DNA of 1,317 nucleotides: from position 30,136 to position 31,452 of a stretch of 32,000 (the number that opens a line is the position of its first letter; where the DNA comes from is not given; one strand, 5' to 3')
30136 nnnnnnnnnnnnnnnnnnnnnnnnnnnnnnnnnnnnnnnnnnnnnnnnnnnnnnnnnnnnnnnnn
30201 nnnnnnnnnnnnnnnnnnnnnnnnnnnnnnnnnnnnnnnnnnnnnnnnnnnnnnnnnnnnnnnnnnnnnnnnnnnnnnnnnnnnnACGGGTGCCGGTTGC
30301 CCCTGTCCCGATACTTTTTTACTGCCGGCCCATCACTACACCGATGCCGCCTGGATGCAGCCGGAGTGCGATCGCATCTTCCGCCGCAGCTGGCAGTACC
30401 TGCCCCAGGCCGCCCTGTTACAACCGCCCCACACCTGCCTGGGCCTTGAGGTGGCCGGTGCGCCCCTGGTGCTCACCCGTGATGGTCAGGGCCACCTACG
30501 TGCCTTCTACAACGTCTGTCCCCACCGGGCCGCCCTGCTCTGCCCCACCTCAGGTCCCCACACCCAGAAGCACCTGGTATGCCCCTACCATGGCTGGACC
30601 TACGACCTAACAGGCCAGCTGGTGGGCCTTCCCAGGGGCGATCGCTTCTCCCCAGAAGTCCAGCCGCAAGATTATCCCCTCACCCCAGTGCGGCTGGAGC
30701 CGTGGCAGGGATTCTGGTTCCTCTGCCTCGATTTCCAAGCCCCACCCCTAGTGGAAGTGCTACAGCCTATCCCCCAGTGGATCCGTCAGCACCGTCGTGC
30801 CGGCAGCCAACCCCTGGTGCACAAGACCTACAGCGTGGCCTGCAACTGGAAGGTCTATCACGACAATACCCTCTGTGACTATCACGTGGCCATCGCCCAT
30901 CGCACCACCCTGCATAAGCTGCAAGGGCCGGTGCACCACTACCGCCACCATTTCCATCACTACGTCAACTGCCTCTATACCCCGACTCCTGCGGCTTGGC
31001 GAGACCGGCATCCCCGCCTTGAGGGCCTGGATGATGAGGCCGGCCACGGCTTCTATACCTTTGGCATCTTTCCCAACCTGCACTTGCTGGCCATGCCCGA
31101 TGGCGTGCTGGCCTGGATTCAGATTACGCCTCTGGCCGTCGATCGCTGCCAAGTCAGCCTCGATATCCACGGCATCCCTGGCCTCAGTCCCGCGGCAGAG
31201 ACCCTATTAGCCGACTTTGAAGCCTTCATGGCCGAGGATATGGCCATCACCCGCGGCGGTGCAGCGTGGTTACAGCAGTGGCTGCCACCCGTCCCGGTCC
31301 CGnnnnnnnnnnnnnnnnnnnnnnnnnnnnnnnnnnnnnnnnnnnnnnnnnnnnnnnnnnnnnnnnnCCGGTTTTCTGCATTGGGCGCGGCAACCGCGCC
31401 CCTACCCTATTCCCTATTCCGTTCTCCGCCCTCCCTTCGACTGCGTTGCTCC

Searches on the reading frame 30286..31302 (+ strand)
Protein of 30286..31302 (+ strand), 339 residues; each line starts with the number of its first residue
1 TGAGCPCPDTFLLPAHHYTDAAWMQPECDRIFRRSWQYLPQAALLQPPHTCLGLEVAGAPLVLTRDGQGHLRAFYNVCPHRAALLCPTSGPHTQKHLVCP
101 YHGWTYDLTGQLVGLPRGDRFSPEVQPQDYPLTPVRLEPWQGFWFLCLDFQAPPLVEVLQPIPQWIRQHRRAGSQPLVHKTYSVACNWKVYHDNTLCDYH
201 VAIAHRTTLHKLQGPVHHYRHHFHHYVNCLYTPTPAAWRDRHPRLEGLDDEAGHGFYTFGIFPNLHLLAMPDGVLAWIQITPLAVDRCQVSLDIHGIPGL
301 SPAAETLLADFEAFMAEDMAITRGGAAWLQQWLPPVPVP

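Call 14: search_protein_families(library=ncbifam, proteins=[window:30286-31302:+])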
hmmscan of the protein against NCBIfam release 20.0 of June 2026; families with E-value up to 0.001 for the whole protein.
window:30286-31302:+ (339 aa): 6 families
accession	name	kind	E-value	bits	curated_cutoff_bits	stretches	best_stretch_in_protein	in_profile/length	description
NF058607.1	GlBtMonoOxGbcA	equivalog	1.1e-29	103.1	670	1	10-213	30-230/420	glycine betaine monooxygenase oxygenase subunit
NF042946.1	3PPDioc_HcaE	equivalog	2.5e-22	79.5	830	1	17-214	20-223/450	3-phenylpropionate/cinnamic acid dioxygenase subunit alpha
TIGR03228.1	anthran_1_2_A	equivalog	1.3e-21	76.8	671.9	1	16-209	19-217/438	anthranilate 1,2-dioxygenase large subunit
NF041684.1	ant_diox_AndAc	equivalog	4.3e-20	71.7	750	1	13-205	23-222/418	anthranilate 1,2-dioxygenase large subunit AndAc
TIGR03229.1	benzo_1_2_benA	equivalog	1.3e-17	63.9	780.95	1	16-206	19-216/433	benzoate 1,2-dioxygenase large subunit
NF052579.1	BetMthstMoxSdmAMthl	equivalog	4.4e-09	35.7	600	1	59-221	40-194/351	4beta-methylsterol monooxygenase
